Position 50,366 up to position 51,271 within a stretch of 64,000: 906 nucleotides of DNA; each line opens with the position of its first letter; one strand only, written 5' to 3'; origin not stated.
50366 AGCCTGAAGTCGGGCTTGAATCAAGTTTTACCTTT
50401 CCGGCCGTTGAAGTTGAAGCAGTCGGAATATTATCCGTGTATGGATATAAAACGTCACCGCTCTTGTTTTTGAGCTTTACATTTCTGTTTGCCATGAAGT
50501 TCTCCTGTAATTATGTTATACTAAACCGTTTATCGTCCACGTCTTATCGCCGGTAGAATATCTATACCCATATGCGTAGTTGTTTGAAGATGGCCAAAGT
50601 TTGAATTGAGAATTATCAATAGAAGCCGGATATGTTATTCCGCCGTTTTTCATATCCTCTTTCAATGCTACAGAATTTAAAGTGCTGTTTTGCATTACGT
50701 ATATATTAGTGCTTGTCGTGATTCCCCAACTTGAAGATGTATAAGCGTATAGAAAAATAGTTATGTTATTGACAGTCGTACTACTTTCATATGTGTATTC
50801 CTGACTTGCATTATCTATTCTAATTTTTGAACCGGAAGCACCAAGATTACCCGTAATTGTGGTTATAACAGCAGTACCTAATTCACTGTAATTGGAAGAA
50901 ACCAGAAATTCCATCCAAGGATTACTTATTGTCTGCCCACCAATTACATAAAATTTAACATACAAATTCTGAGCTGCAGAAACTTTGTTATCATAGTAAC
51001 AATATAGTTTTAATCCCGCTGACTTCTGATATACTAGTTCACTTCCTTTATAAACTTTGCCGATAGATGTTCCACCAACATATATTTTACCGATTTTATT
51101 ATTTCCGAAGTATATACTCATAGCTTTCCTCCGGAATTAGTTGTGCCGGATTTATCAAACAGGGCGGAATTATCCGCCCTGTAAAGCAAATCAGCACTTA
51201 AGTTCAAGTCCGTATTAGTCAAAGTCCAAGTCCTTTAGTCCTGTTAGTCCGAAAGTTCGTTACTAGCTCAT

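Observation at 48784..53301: Duplicated tail-fibre + tip cassettes between the M-like and L-like tail genes, with a shared C-terminal Y-E-E/D-M tail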

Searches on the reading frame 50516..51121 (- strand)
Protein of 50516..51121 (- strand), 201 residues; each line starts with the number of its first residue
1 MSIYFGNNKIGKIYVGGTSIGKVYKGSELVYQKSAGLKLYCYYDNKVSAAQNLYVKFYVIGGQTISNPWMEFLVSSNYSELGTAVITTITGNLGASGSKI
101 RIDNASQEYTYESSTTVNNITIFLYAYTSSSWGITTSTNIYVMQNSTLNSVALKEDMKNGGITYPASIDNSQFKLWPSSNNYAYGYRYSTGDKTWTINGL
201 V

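Call 3: search_protein_families(library=pfam, proteins=[window:50516-51121:-], max_evalue=0.01)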
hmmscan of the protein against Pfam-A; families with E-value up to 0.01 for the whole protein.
window:50516-51121:- (201 aa): 0 families

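Call 4: search_protein_families(library=phrogs, proteins=[window:50516-51121:-], max_evalue=0.01)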
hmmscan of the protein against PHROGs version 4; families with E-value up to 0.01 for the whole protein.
window:50516-51121:- (201 aa): 0 families

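Call 13: search_dna_similar(query=window:50516-51121:-, collection=phages, mode=protein, max_rows=25, max_evalue=0.001)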
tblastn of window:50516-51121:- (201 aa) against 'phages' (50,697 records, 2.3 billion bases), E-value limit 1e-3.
No match.

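Call 20: find_homologous_proteins(query=window:50516-51121:-, max_evalue=0.001)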
Query window:50516-51121:- (201 aa): 28 proteins with E <= 0.001 among 105 candidates.
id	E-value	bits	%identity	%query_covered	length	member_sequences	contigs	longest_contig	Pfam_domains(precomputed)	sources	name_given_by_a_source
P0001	1.0e-116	406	94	100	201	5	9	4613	-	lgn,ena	-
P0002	1.2e-107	376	87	100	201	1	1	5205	-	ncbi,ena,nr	ncbi:MAG: hypothetical protein IJ677_05275 [Alphaproteobacteria bacterium]|nr:hypothetical protein [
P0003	9.6e-96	337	81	100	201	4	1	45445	-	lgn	-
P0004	5.7e-88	312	74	100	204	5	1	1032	-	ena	-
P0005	5.8e-87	309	74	100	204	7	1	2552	-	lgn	-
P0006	1.1e-86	308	73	100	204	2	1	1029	-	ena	-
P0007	9.6e-76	272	68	100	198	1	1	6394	-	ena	-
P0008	2.4e-23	101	43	97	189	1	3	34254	-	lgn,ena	-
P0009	2.1e-22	98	46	65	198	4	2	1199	-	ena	-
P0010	2.6e-22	98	42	97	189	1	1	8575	-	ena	-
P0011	4.5e-21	94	41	97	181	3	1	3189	-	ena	-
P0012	2.0e-20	92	73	31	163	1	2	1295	PF11149.14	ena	-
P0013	9.4e-20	89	47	76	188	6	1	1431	-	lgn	-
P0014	1.4e-16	79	48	64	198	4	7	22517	-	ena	-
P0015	8.8e-15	73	44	75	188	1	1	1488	-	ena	-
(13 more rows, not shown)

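Call 26: search_protein_families(library=pfam, proteins=[window:50516-51121:-], max_evalue=10)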
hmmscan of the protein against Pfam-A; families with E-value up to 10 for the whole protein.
window:50516-51121:- (201 aa): 0 families

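Call 27: predict_structure(alignment_id=A1)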
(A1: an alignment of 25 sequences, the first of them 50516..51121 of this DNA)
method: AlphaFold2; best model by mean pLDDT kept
length: 201 residues; sequences in the alignment: 25
mean_pLDDT: 81.0   pTM: 0.75
mean pLDDT of the five models: 81.0, 80.3, 79.4, 78.9, 77.3
residues with pLDDT >= 90: 90; 70-90: 56; 50-70: 46; < 50: 9
segments of 3 or more residues with pLDDT < 50: 30-33, 178-181
pLDDT, mean of each block of 10 residues (from residue 1): 58 56 55 72 69 81 92 74 93 97 93 95 93 85 96 85 88 68 76 92 86
secondary structure, 60 per line:
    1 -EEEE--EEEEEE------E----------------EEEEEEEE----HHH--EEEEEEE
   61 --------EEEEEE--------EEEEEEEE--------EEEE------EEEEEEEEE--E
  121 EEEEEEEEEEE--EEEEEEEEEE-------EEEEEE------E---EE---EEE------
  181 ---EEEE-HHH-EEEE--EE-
elements in order: E2-5 E8-13 E37-44 E54-60 E69-74 E83-90 E99-102 E109-117 E120-131 E134-143 E151-156 E172-174 E184-187 E193-196

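Call 32: fold_search(model_id=the predicted structure, library=pdb)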
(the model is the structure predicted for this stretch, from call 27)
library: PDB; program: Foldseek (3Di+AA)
matches with E <= 10: 424; with E <= 0.001: 0
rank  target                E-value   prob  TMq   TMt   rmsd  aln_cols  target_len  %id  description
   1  8wkd_A                8.1e-02  0.23  0.16  0.16  14.3       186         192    9  Connectase T1A C192S mutant from Methanocaldococcus mazei with peptide substrate (released 2025-01-15)
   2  6b7k_A                4.9e-01  0.10  0.17  0.13  18.3       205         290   12  GH43 Endo-Arabinanase from Bacillus licheniformis (released 2018-06-13)
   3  8pn5_C                4.9e-01  0.07  0.15  0.11  16.9       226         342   12  Crystal structure of the HC7-Glu200Ala mutant complexed to a triglycopeptide (released 2024-03-06)
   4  6e8a_A                6.9e-01  0.20  0.18  0.23  13.4       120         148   12  Crystal structure of DcrB from Salmonella enterica at 1.92 Angstroms resolution (released 2018-10-31)
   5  8h92_B                6.9e-01  0.04  0.14  0.14  17.3       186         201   10  Ziziphus jujuba adenylyl cyclase (released 2024-01-03)
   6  7esw_A                7.3e-01  0.11  0.17  0.25  14.3       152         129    7  Root induced Secreted protein Tsp1 from Biocontrol fungi Trichoderma virens (released 2021-10-06)
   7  8pn5_G                7.7e-01  0.06  0.15  0.11  16.9       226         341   12  Crystal structure of the HC7-Glu200Ala mutant complexed to a triglycopeptide (released 2024-03-06)
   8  8pn3_A                7.7e-01  0.06  0.16  0.11  16.9       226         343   12  Crystal structure of the HC7-Glu200Ala mutant complexed to a tetraglycopeptide. (released 2024-03-06)
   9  8pn5_E                7.7e-01  0.06  0.15  0.10  17.4       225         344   13  Crystal structure of the HC7-Glu200Ala mutant complexed to a triglycopeptide (released 2024-03-06)
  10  8otz_Ad               7.7e-01  0.02  0.13  0.06  38.9       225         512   11  48-nm repeat of the native axonemal doublet microtubule from bovine sperm (released 2023-11-22)
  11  3hty_H                8.0e-01  0.11  0.14  0.24  13.8       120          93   12  Crystal structure of a lipocalin-like protein (BT_0869) from Bacteroides thetaiotaomicron VPI-5482 at 1.95 A resolutio (released 2009-07-07)
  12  5jk2_I                8.9e-01  0.13  0.17  0.25  12.1       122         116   11  Crystal structure of Treponema pallidum Tp0751 (Pallilysin) (released 2016-10-12)
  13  7cwj_C                8.9e-01  0.11  0.17  0.25  15.7       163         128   10  Root induced Secreted protein Tsp1 from Biocontrol fungi Trichoderma virens (released 2021-09-01)
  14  7cqy_D                1.0e+00  0.08  0.21  0.11  18.9       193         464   12  Tetrathionate hydrolase from Acidithiobacillus ferrooxidans mutant - D325N (released 2021-01-27)
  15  4kcb_A                1.0e+00  0.07  0.17  0.12  18.4       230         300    7  Crystal Structure of Exo-1,5-alpha-L-arabinanase from Bovine Ruminal Metagenomic Library (released 2014-02-05)
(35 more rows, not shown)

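Call 42: fold_search(model_id=the predicted structure, library=viral)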
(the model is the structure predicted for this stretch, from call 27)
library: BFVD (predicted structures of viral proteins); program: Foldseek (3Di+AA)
matches with E <= 10: 460; with E <= 0.001: 0
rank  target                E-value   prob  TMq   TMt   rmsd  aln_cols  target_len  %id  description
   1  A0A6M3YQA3            8.7e-02  0.54  0.25  0.11  19.5       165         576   10  Capsid protein [Hepeviridae sp.]
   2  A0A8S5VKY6            2.4e-01  0.21  0.20  0.18  38.5       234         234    8  (no name in the UniProt tables at hand)
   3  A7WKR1                2.4e-01  0.12  0.17  0.15  11.8       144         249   12  Uncharacterized protein [Betalipothrixvirus pezzuloense]
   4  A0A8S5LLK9            2.7e-01  0.38  0.21  0.08  15.7       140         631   13  Uncharacterized protein [Siphoviridae sp. ctKcB20]
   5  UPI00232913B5         3.5e-01  0.12  0.13  0.05  17.9       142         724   10  (no name look-up for this kind of identifier)
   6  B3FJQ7                3.9e-01  0.54  0.18  0.23  12.5        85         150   10  Uncharacterized protein [Pseudomonas phage 201phi2-1]
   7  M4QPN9                4.3e-01  0.06  0.12  0.05  19.1       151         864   14  Uncharacterized protein [Tetraselmis viridis virus S1]
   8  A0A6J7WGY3            4.7e-01  0.10  0.18  0.19  27.1       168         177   10  Uncharacterized protein [uncultured Caudovirales phage]
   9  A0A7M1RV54            5.0e-01  0.85  0.20  0.28   4.7        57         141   16  Uncharacterized protein [uncultured phage cr131_1]
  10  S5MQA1                5.5e-01  0.11  0.21  0.23  14.1       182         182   15  Uncharacterized protein [Hemileuca sp. nucleopolyhedrovirus]
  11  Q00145                5.5e-01  0.09  0.17  0.21  15.7       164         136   12  Uncharacterized protein ORF40 [Ictalurid herpesvirus 1 (strain Auburn)]
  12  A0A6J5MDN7            5.5e-01  0.04  0.12  0.11  21.8       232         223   10  Uncharacterized protein [uncultured Caudovirales phage]
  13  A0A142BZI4            5.8e-01  0.09  0.16  0.12  19.5       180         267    9  (no name in the UniProt tables at hand)
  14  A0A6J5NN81            6.7e-01  0.08  0.17  0.22  13.9       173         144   11  Uncharacterized protein [uncultured Caudovirales phage]
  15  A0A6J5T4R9            6.7e-01  0.06  0.16  0.05  18.1       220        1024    8  Uncharacterized protein [uncultured Caudovirales phage]
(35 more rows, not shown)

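Call 54: search_protein_families(library=pfam, proteins=[P0012], max_evalue=0.01)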
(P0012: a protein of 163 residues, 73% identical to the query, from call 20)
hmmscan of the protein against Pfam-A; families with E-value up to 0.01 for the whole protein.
P0012 (163 aa): 1 family
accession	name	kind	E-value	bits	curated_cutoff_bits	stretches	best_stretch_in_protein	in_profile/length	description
PF11149.13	DUF2924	-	3.1e-15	57.1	31.2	1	5-98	3-99/135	Protein of unknown function (DUF2924)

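Call 55: search_protein_families(library=ncbifam, proteins=[window:50516-51121:-], max_evalue=0.1)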
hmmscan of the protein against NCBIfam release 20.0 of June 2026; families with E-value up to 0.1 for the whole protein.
window:50516-51121:- (201 aa): 0 families

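Call 58: search_protein_representatives(alignment_id=A1)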
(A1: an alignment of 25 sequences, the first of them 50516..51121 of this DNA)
Query: 25 sequences, 192 profile positions. Proteins with E-value up to 0.001 (for the whole library): 424; up to 1e-10: 105; up to 1e-30: 34. The best 150 are listed.
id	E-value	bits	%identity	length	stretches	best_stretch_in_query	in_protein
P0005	2.0e-68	246.5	-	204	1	1-191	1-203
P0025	2.3e-57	210.4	-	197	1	1-191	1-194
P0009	1.7e-54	201.1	-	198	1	1-191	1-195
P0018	5.1e-53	196.2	-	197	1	1-190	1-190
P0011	5.0e-52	193.0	-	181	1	1-187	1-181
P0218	1.7e-51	191.2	-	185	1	1-191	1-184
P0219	2.0e-50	187.7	-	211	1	1-191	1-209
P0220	1.2e-47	178.6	-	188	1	1-191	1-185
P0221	1.2e-44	168.9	-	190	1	1-187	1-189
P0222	5.4e-43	163.5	-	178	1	1-187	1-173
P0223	4.9e-42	160.4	-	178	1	1-191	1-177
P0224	3.1e-40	154.5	-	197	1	3-191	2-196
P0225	5.3e-40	153.8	-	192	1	1-191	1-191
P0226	3.7e-39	151.0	-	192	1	1-189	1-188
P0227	3.6e-38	147.8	-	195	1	1-187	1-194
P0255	2.6e-26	109.1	-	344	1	8-191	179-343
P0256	3.4e-26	108.7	-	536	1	19-191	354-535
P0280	6.7e-18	81.6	-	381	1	10-191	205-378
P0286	1.5e-16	77.3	-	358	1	34-187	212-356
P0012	4.0e-11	59.6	-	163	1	117-191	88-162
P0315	5.7e-11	59.1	-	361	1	32-187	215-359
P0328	4.9e-08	49.5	-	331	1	1-36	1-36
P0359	1.0e-06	45.2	-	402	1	1-42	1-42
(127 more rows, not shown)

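Call 60: search_protein_families(library=pfam, proteins=[P0255, P0256, P0280, P0286, P0315, P0328, P0359], max_evalue=0.01)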
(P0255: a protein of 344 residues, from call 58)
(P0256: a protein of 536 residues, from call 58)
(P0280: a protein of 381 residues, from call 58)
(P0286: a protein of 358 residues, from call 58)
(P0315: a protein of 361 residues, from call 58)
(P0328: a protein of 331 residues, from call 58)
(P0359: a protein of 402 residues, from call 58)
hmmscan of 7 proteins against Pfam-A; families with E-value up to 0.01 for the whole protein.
P0255 (344 aa): 3 families
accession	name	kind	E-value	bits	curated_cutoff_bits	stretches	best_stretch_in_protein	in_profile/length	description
PF00754.31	F5_F8_type_C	-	2.2e-07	31.5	28.2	1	35-153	4-122/127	F5/8 type C domain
PF22633.2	F5_F8_type_C_2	-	3.7e-06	27.9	27.8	1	47-140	1-91/91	NedA-like, galactose-binding domain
PF03146.21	NtA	-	0.0066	16.7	25.1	0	161-205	12-54/115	Agrin NtA domain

P0256 (536 aa): 2 families
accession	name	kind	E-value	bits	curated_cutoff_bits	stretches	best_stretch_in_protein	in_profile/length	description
PF00754.31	F5_F8_type_C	-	8.1e-12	45.8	28.2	2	212-320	2-112/127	F5/8 type C domain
PF22633.2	F5_F8_type_C_2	-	9.2e-09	36.2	27.8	0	225-285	1-61/91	NedA-like, galactose-binding domain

P0280 (381 aa): 0 families

P0286 (358 aa): 1 family
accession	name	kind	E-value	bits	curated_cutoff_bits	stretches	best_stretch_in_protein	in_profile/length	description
PF25641.1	Head_fiber_dimeric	-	1.6e-06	28.3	30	1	150-196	2-46/61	Head fiber dimeric protein-like domain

P0315 (361 aa): 2 families
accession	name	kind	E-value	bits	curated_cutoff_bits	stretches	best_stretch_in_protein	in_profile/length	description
PF25641.1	Head_fiber_dimeric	-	7.4e-11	42.1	30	1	153-204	2-51/61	Head fiber dimeric protein-like domain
PF08308.17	PEGA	-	2.5e-05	24.6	20.8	1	153-215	2-66/71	PEGA domain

P0328 (331 aa): 0 families

P0359 (402 aa): 0 families

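Call 62: find_encoding_contigs(protein=P0008, flank=6000, max_places=2)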
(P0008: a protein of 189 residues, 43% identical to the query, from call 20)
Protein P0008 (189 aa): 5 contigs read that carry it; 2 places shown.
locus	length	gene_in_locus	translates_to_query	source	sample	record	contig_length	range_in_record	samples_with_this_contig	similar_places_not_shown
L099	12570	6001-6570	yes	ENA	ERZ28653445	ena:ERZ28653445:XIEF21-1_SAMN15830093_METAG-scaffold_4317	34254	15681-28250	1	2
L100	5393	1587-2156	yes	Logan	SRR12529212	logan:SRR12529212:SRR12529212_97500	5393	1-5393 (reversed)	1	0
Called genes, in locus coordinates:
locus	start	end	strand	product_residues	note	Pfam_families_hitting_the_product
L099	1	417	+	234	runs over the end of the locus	PF02086:MethyltransfD12 (faint), PF01555:N6_N4_Mtase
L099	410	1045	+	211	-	-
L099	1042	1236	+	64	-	-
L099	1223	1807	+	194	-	PF07463:NUMOD4, PF13392:HNH_3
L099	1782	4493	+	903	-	PF00476:DNA_pol_A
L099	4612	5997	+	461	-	-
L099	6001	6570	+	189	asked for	-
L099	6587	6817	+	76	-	-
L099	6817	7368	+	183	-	-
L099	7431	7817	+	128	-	-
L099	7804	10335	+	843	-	-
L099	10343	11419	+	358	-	-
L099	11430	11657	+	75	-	-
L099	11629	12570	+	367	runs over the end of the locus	PF13306:LRR_5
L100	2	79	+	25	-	?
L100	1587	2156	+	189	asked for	-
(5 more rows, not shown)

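Call 63: find_encoding_contigs(protein=P0014, flank=6000, max_places=2)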
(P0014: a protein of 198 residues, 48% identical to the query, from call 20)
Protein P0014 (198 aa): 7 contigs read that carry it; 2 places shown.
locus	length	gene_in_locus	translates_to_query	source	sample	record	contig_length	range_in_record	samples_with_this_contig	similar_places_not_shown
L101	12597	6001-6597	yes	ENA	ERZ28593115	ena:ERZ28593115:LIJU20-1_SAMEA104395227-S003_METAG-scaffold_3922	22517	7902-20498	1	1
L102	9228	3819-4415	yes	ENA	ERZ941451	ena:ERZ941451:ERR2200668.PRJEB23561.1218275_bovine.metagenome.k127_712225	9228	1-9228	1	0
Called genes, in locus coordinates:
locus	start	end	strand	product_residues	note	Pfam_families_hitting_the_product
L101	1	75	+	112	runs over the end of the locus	-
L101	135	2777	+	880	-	PF20155:TMP_3, PF09718:Tape_meas_lam_C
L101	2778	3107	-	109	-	PF05016:ParE_toxin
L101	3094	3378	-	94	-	PF02604:PhdYeFM_antitox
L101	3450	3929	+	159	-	-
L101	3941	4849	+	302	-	PF26208:Phage_phiTE_241_N (faint)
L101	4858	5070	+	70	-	-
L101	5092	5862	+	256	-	-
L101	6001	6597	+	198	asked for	-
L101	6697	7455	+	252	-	-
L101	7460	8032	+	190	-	-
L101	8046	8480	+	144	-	PF16778:Phage_tail_APC (weak)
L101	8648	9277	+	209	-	-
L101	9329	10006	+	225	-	-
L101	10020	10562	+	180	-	PF08875:DUF1833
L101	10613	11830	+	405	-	-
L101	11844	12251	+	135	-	PF00877:NLPC_P60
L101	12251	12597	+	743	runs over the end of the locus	PF24801:FNIII-A_GpJ, PF13550:Phage-tail_3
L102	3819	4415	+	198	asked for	-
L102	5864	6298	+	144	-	PF16778:Phage_tail_APC (weak)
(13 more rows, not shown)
